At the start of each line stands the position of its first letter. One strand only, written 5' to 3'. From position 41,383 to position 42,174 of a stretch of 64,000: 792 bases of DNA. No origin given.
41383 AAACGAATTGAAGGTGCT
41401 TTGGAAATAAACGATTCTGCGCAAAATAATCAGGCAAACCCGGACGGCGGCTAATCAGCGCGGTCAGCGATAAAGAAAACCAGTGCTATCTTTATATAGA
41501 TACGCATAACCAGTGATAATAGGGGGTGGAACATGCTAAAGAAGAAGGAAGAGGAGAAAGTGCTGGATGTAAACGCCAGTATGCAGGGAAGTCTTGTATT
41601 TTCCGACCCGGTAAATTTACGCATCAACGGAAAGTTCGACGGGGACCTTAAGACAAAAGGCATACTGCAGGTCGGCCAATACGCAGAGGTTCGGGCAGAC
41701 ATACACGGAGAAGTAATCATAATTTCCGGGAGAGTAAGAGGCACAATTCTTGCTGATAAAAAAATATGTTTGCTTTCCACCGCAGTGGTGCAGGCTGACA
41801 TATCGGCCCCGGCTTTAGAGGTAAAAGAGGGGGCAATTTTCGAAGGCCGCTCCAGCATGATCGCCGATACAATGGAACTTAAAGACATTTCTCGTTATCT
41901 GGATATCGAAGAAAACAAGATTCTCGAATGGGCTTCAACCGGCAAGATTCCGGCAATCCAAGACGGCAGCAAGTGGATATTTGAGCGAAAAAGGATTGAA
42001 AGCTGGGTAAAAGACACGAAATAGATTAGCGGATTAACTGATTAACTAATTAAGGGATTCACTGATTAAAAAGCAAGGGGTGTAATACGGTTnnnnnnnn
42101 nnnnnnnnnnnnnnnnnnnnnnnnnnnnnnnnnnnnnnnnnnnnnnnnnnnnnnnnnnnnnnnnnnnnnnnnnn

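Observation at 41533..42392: Bactofilin fused to an excisionase-type HTH, paired with a membrane-anchored HTH paralog and a five-copy tandem octamer array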

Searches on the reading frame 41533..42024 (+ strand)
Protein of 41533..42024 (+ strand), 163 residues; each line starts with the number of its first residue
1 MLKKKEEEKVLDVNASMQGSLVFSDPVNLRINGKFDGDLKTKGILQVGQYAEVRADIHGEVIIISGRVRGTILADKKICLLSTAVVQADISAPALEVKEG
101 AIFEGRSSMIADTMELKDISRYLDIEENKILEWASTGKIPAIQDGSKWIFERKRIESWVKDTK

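Call 3: search_protein_families(library=pfam, proteins=[window:41533-42024:+], max_evalue=0.1)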
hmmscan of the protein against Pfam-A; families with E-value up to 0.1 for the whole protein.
window:41533-42024:+ (163 aa): 2 families
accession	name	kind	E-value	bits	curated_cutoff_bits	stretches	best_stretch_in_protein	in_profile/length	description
PF04519.19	Bactofilin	-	2.6e-22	79.3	27.9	1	10-107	2-97/98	Polymer-forming cytoskeletal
PF12728.13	HTH_17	-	1.9e-07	31.7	27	1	116-160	4-48/51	Helix-turn-helix domain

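Call 5: find_homologous_proteins(query=window:41533-42021:+)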
Query window:41533-42021:+ (163 aa): 732 proteins with E <= 0.001 among 879 candidates; the best 120 are listed.
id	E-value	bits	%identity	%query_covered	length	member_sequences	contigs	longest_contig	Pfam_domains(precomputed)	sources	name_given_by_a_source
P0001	2.3e-98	344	100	100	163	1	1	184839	PF12728.14,PF04519.20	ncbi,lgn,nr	ncbi:MAG: polymer-forming cytoskeletal protein [Candidatus Omnitrophica bacterium]|nr:polymer-formin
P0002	6.7e-81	288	79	99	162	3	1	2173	PF12728.14,PF04519.20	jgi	jgi:excisionase family DNA binding protein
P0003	1.1e-79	284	76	100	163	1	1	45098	PF12728.14,PF04519.20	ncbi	ncbi:polymer-forming cytoskeletal protein [Candidatus Omnitrophota bacterium]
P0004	4.8e-77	275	77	100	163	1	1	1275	PF12728.14,PF04519.20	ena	-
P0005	1.3e-75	271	75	99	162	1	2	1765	PF12728.14,PF04519.20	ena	-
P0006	2.2e-75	270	77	99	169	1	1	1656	PF12728.14,PF04519.20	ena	-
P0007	6.4e-74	265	74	99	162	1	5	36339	PF12728.14,PF04519.20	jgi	-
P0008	2.4e-71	257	70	100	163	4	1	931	PF12728.14,PF04519.20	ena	-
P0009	3.7e-70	253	70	100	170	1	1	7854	PF12728.14,PF04519.20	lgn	-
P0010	1.4e-68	248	67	99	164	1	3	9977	PF12728.14,PF04519.20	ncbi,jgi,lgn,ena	-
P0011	3.3e-67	243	66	99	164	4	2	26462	PF12728.14,PF04519.20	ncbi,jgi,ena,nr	ncbi:MAG: polymer-forming cytoskeletal protein [Candidatus Omnitrophica bacterium]|nr:polymer-formin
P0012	2.2e-66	241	68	99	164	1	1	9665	PF12728.14,PF04519.20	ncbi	-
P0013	8.7e-66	239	64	100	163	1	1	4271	PF12728.14,PF04519.20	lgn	-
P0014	8.6e-62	226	64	100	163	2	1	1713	PF12728.14,PF04519.20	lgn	-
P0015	1.3e-61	225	62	100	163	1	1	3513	PF12728.14,PF04519.20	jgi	jgi:excisionase family DNA binding protein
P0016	5.0e-61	223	62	99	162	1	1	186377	PF12728.14,PF04519.20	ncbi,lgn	-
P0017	8.5e-61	222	62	99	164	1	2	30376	PF12728.14,PF04519.20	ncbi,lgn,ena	-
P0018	1.9e-59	218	62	99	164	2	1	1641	PF12728.14,PF04519.20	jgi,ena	-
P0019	3.6e-58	214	59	99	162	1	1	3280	PF12728.14,PF04519.20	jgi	-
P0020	2.9e-54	201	57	99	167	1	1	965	PF12728.14,PF04519.20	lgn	-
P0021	3.5e-53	198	60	99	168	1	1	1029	PF12728.14,PF04519.20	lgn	-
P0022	4.1e-53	198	56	99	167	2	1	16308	PF12728.14,PF04519.20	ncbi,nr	ncbi:MAG: polymer-forming cytoskeletal protein [Candidatus Omnitrophica bacterium]|nr:polymer-formin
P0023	6.5e-53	197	58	97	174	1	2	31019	PF12728.14,PF04519.20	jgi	-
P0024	7.9e-53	197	58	99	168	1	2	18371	PF12728.14,PF04519.20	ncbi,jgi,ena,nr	ncbi:MAG: polymer-forming cytoskeletal protein [Candidatus Omnitrophica bacterium]|nr:polymer-formin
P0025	1.2e-52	196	58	98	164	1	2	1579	PF12728.14,PF04519.20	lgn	-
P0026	1.8e-52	195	52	98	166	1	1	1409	PF12728.14,PF04519.20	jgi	jgi:excisionase family DNA binding protein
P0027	3.8e-52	194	56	99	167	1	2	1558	PF12728.14,PF04519.20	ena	-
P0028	4.7e-52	194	55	99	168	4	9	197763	PF12728.14,PF04519.20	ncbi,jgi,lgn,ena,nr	ncbi:MAG: polymer-forming cytoskeletal protein [Candidatus Omnitrophica bacterium]|nr:polymer-formin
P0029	4.8e-52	194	56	99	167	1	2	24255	PF12728.14,PF04519.20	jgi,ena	-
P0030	6.5e-52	194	54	99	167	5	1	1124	PF12728.14,PF04519.20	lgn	-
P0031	7.7e-52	193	60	98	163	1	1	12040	PF12728.14,PF04519.20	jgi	jgi:excisionase family DNA binding protein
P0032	7.7e-52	193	56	97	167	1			PF12728.14,PF04519.20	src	-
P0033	1.0e-51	193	57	98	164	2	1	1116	PF12728.14,PF04519.20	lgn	-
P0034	1.2e-51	193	55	99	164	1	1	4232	PF12728.14,PF04519.20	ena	-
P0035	1.3e-51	193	57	99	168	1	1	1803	PF12728.14,PF04519.20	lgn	-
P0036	1.3e-51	193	55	100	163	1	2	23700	PF12728.14,PF04519.20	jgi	jgi:excisionase family DNA binding protein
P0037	1.4e-51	193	56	94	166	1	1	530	PF12728.14,PF04519.20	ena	-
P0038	1.6e-51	192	57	99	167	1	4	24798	PF12728.14,PF04519.20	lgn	-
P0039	2.4e-51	192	56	99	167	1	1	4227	PF12728.14,PF04519.20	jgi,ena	-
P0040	2.4e-51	192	56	99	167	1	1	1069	PF12728.14,PF04519.20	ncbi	-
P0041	3.5e-51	191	54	99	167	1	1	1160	PF12728.14,PF04519.20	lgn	-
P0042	4.5e-51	191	56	99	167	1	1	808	PF12728.14,PF04519.20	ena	-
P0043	5.6e-51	191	56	98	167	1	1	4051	PF12728.14,PF04519.20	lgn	-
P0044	6.3e-51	190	55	99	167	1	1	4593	PF12728.14,PF04519.20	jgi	jgi:excisionase family DNA binding protein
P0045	6.8e-51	190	54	99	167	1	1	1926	PF12728.14,PF04519.20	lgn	-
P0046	6.9e-51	190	55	98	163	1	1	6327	PF12728.14,PF04519.20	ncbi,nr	ncbi:MAG: polymer-forming cytoskeletal protein [Candidatus Omnitrophica bacterium]|nr:polymer-formin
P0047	8.2e-51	190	54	99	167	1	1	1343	PF12728.14,PF04519.20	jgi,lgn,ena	-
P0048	8.2e-51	190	53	99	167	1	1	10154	PF12728.14,PF04519.20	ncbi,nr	ncbi:MAG: polymer-forming cytoskeletal protein [Candidatus Omnitrophica bacterium]|nr:polymer-formin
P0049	9.6e-51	190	56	94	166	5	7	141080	PF12728.14,PF04519.20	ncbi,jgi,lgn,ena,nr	ncbi:MAG: polymer-forming cytoskeletal protein [Candidatus Omnitrophica bacterium]|nr:polymer-formin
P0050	9.9e-51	190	54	99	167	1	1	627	PF12728.14,PF04519.20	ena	-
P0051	1.0e-50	190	57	98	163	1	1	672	PF12728.14,PF04519.20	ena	-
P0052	1.1e-50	190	54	99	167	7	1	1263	PF12728.14,PF04519.20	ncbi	-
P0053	1.2e-50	190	54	99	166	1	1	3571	PF12728.14,PF04519.20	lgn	-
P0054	1.2e-50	190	55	99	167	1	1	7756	PF12728.14,PF04519.20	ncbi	-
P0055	1.4e-50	189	55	98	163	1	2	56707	PF12728.14,PF04519.20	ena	-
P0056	1.6e-50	189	55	99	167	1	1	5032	PF12728.14,PF04519.20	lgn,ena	-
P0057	1.6e-50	189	54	99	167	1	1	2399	PF12728.14,PF04519.20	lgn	-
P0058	2.0e-50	189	52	96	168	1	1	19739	PF12728.14,PF04519.20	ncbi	ncbi:polymer-forming cytoskeletal protein [Candidatus Omnitrophota bacterium]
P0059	2.0e-50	189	53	99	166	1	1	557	PF12728.14,PF04519.20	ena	-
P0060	2.1e-50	189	55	100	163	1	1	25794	PF12728.14,PF04519.20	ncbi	-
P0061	2.2e-50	189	53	100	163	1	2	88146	PF12728.14,PF04519.20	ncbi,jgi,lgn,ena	-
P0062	2.4e-50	189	53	99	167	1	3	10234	PF12728.14,PF04519.20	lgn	-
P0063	2.5e-50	188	55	98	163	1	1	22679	PF12728.14,PF04519.20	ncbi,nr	ncbi:MAG: polymer-forming cytoskeletal protein [Candidatus Omnitrophica bacterium]|nr:polymer-formin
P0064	2.6e-50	188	55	99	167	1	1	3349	PF12728.14,PF04519.20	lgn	-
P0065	2.6e-50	188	54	99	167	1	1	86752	PF12728.14,PF04519.20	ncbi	ncbi:polymer-forming cytoskeletal protein [Candidatus Omnitrophota bacterium]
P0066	2.9e-50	188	54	99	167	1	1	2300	PF12728.14,PF04519.20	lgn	-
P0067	3.0e-50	188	54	99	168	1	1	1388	PF12728.14,PF04519.20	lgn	-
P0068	3.2e-50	188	55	99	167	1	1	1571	PF12728.14,PF04519.20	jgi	-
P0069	3.2e-50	188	56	98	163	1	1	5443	PF12728.14,PF04519.20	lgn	-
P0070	3.4e-50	188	56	99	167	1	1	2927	PF12728.14,PF04519.20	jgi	-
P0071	3.5e-50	188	54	99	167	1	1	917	PF12728.14,PF04519.20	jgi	jgi:excisionase family DNA binding protein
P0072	3.6e-50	188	55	97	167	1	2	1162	PF12728.14,PF04519.20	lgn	-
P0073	3.6e-50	188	57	98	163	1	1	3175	PF12728.14,PF04519.20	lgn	-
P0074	3.7e-50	188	54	99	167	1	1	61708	PF12728.14,PF04519.20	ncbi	ncbi:polymer-forming cytoskeletal protein [Candidatus Omnitrophota bacterium]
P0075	3.7e-50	188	54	99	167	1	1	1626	PF12728.14,PF04519.20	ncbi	-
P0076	3.8e-50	188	55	96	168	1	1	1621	PF12728.14,PF04519.20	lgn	-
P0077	4.2e-50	188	55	99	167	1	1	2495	PF12728.14,PF04519.20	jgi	-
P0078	4.5e-50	188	55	99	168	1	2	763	PF12728.14,PF04519.20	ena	-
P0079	4.6e-50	188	54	97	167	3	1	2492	PF12728.14,PF04519.20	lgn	-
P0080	5.0e-50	188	54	96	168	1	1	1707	PF12728.14,PF04519.20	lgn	-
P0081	5.0e-50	188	54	99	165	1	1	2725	PF12728.14,PF04519.20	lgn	-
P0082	5.5e-50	187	53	98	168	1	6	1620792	PF12728.14,PF04519.20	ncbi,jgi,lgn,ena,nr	ncbi:MAG TPA: polymer-forming cytoskeletal protein [Candidatus Omnitrophota bacterium]|jgi:excisiona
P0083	5.7e-50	187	54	96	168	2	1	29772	PF12728.14,PF04519.20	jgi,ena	-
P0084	5.8e-50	187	55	99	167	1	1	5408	PF12728.14,PF04519.20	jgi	-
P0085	5.9e-50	187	52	99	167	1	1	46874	PF12728.14,PF04519.20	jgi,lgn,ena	-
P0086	6.3e-50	187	53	99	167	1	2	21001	PF12728.14,PF04519.20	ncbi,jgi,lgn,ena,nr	ncbi:MAG: polymer-forming cytoskeletal protein [Candidatus Omnitrophica bacterium]|nr:polymer-formin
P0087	7.1e-50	187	53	100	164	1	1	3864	PF12728.14,PF04519.20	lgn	-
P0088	7.5e-50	187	53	99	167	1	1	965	PF12728.14,PF04519.20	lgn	-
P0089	7.7e-50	187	53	99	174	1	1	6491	PF12728.14,PF04519.20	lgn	-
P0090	7.8e-50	187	55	98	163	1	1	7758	PF12728.14,PF04519.20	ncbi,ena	-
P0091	8.2e-50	187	54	99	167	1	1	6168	PF12728.14,PF04519.20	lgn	-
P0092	8.2e-50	187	53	99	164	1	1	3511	PF12728.14,PF04519.20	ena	-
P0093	8.3e-50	187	53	100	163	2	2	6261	PF12728.14,PF04519.20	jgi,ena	-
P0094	9.0e-50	187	54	99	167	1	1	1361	PF12728.14,PF04519.20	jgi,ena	-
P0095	9.7e-50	187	54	99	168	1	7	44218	PF12728.14,PF04519.20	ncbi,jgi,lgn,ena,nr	ncbi:MAG: polymer-forming cytoskeletal protein [Candidatus Omnitrophica bacterium]|jgi:excisionase f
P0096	9.7e-50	187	54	99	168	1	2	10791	PF12728.14,PF04519.20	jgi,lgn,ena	jgi:excisionase family DNA binding protein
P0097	1.1e-49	186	53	99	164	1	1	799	PF12728.14,PF04519.20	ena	-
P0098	1.1e-49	186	57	99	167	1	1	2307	PF12728.14,PF04519.20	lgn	-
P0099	1.1e-49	186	52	99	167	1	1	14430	PF12728.14,PF04519.20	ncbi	ncbi:MAG: polymer-forming cytoskeletal protein [Candidatus Omnitrophota bacterium]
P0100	1.1e-49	186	54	97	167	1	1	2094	PF12728.14,PF04519.20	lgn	-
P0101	1.2e-49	186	53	97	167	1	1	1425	PF12728.14,PF04519.20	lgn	-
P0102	1.2e-49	186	54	99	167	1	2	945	PF12728.14,PF04519.20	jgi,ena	-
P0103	1.2e-49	186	51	99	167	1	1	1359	PF12728.14,PF04519.20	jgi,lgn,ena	-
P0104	1.2e-49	186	53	99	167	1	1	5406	PF12728.14,PF04519.20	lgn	-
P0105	1.2e-49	186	54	99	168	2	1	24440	PF12728.14,PF04519.20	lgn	-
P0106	1.4e-49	186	54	99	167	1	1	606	PF12728.14,PF04519.20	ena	-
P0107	1.4e-49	186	55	98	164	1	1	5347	PF12728.14,PF04519.20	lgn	-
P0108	1.4e-49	186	53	99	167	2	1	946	PF12728.14,PF04519.20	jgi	jgi:excisionase family DNA binding protein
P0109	1.5e-49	186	54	99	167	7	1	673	PF12728.14,PF04519.20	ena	-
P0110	1.5e-49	186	55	98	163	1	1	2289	PF12728.14,PF04519.20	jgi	jgi:excisionase family DNA binding protein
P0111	1.5e-49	186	56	98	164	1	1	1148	PF12728.14,PF04519.20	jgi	jgi:excisionase family DNA binding protein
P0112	1.6e-49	186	53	99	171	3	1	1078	PF12728.14,PF04519.20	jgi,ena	-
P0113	1.6e-49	186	54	97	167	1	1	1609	PF12728.14,PF04519.20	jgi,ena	-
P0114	1.6e-49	186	54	96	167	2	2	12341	PF12728.14,PF04519.20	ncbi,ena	-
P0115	1.7e-49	186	55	98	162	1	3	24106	PF12728.14,PF04519.20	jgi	jgi:excisionase family DNA binding protein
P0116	1.7e-49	186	51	99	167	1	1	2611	PF12728.14,PF04519.20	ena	-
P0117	1.8e-49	186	54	99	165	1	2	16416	PF12728.14,PF04519.20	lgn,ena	-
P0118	1.8e-49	186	54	99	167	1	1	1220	PF12728.14,PF04519.20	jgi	-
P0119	1.8e-49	186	55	98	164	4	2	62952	PF12728.14,PF04519.20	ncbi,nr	ncbi:MAG: polymer-forming cytoskeletal protein [Candidatus Omnitrophica bacterium]|nr:polymer-formin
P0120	1.8e-49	186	54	99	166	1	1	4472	PF12728.14,PF04519.20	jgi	jgi:excisionase family DNA binding protein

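Call 9: find_related_loci(query=A1, collection=genome_contigs, flank=4000)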
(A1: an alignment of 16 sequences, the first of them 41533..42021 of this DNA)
Query A1 (163 aa) in genome_contigs; peptide patterns used: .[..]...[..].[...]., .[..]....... (x = any residue, [..] = any of these).
554 stretches matched a pattern; 520 encode a relative of the query (tblastn E <= 1e-3); the best 80 are kept; 80 distinct loci.
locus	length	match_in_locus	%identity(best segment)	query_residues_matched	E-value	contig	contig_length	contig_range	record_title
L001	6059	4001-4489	72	1-163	3e-79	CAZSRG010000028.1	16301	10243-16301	MAG TPA_asm: uncultured Planctomycetia bacterium isolate binchicken_co256_334 genome assembly, contig: NODE_8074_length_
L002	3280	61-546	67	1-162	4e-75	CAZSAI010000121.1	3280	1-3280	MAG TPA_asm: uncultured Planctomycetia bacterium isolate binchicken_co19_531 genome assembly, contig: NODE_54071_length_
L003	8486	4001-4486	66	1-162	8e-74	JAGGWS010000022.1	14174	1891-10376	MAG: Candidatus Omnitrophota bacterium isolate AUK132 PB_MBMC_086_c_000000000050, whole genome shotgun sequence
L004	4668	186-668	68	3-163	9e-73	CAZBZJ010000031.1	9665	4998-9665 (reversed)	MAG TPA_asm: uncultured Planctomycetia bacterium isolate SRP141376_co2_349 genome assembly, contig: NODE_13094_length_96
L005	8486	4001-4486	62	2-163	4e-67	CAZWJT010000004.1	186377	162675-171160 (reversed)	MAG TPA_asm: uncultured Planctomycetia bacterium isolate binchicken_co115_34 genome assembly, contig: NODE_102_length_18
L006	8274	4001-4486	62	1-162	6e-67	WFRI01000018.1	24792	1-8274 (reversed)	MAG: Candidatus Omnitrophota bacterium isolate S014_49 k151_146253, whole genome shotgun sequence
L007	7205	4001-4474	56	2-159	2e-58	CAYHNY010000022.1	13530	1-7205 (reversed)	MAG TPA_asm: uncultured Planctomycetales bacterium isolate ERP119705_co14_517 genome assembly, contig: NODE_5550_length_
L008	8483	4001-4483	55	3-163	1e-58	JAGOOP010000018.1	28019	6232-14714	MAG: Candidatus Omnitrophota bacterium isolate Go_SlDig_bin_84 Go_SlDig_4594_length_28019_cov_13.788864, whole genome sh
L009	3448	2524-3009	53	2-163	1e-57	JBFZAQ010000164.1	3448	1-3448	MAG: Candidatus Omnitrophota bacterium isolate PPR_0471 k121_6282060, whole genome shotgun sequence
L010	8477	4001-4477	55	1-159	2e-57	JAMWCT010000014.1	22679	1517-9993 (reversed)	MAG: Candidatus Omnitrophota bacterium isolate QZM4_2.bins.51.Tibet NODE_8080_length_22679_cov_1.726144, whole genome sh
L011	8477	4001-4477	55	1-159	2e-57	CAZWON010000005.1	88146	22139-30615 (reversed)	MAG TPA_asm: uncultured Planctomycetia bacterium isolate binchicken_co184_256 genome assembly, contig: NODE_203_length_8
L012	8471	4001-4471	52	3-159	5e-57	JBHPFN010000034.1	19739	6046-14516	Candidatus Omnitrophota bacterium isolate SAG AM-311-J20 NODE_34_length_19739_cov_30.275960, whole genome shotgun sequen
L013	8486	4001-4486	56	2-163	3e-57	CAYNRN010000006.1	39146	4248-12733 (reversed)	MAG TPA_asm: uncultured Planctomycetales bacterium isolate SRP098346_co1_174 genome assembly, contig: NODE_595_length_39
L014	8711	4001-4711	53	2-163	3e-57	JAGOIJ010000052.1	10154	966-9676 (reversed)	MAG: Candidatus Omnitrophota bacterium isolate Go_SlDig_bin_191 Go_SlDig_20328_length_10154_cov_4.179316, whole genome s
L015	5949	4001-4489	55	1-163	3e-57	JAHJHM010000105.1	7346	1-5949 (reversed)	MAG: Candidatus Omnitrophota bacterium isolate Modern_marine_planktonic.mb.3 Modern_marine_plank.mb.3_k141_315401, whole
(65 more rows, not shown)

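Call 19: search_solved_structures(query=A2, max_evalue=10, show_alignments=3)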
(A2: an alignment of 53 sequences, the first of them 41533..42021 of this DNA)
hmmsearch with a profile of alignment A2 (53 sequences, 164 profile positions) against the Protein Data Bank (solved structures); distinct sequences matched with E-value up to 10: 7.
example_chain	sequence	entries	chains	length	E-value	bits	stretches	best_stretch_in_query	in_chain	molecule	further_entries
2n3d_A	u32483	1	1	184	8.5e-12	48.5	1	29-109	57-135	Bactofilin A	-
6ria_A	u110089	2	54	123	5.3e-11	45.9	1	29-109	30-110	bactofilin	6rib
4j2n_A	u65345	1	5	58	0.16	15.1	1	110-158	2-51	Gp37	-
8eml_B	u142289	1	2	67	0.43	13.7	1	107-147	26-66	GS homeobox 2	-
8zal_A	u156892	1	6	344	0.46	13.6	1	44-84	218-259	Multidrug export protein EmrA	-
8zar_A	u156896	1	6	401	0.66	13.1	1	44-84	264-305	Multidrug export protein EmrA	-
5w8y_A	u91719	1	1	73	2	11.5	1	116-144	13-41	protein XPH1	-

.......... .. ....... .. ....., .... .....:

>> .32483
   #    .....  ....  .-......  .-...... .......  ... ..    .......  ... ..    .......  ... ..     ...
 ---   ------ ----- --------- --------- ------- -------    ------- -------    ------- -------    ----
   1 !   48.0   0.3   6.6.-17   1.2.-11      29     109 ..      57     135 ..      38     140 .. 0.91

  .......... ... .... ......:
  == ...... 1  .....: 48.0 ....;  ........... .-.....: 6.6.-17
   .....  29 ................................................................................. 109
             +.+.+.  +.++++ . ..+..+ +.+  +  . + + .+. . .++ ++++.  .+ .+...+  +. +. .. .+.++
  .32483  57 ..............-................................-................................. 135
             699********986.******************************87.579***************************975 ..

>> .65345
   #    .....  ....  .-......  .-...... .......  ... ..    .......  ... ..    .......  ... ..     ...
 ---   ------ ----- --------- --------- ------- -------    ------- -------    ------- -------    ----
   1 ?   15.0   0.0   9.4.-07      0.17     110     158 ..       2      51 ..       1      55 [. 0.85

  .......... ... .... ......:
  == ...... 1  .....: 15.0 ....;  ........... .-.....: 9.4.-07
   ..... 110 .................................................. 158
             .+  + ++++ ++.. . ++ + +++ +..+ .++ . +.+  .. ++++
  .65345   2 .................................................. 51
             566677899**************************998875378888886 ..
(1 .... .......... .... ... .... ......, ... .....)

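Call 25: predict_structure(alignment_id=A2)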
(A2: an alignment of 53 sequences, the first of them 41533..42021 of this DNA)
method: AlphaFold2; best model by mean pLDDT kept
length: 163 residues; sequences in the alignment: 53
mean_pLDDT: 90.5   pTM: 0.67
mean pLDDT of the five models: 90.5, 89.4, 89.4, 89.1, 88.2
residues with pLDDT >= 90: 119; 70-90: 34; 50-70: 4; < 50: 6
segments of 3 or more residues with pLDDT < 50: 1-6
pLDDT, mean of each block of 10 residues (from residue 1): 54 89 91 96 96 97 98 96 98 95 92 86 94 93 88 89 73
secondary structure, 60 per line:
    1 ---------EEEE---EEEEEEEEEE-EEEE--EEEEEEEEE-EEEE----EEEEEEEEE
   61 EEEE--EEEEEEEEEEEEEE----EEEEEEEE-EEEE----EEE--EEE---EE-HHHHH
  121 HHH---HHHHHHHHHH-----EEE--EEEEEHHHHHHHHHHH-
elements in order: E10-13 E17-26 E28-31 E34-42 E44-47 E52-64 E67-80 E85-92 E94-97 E102-104 E107-109 H116-123 H127-136 E142-144 E147-151 H152-162
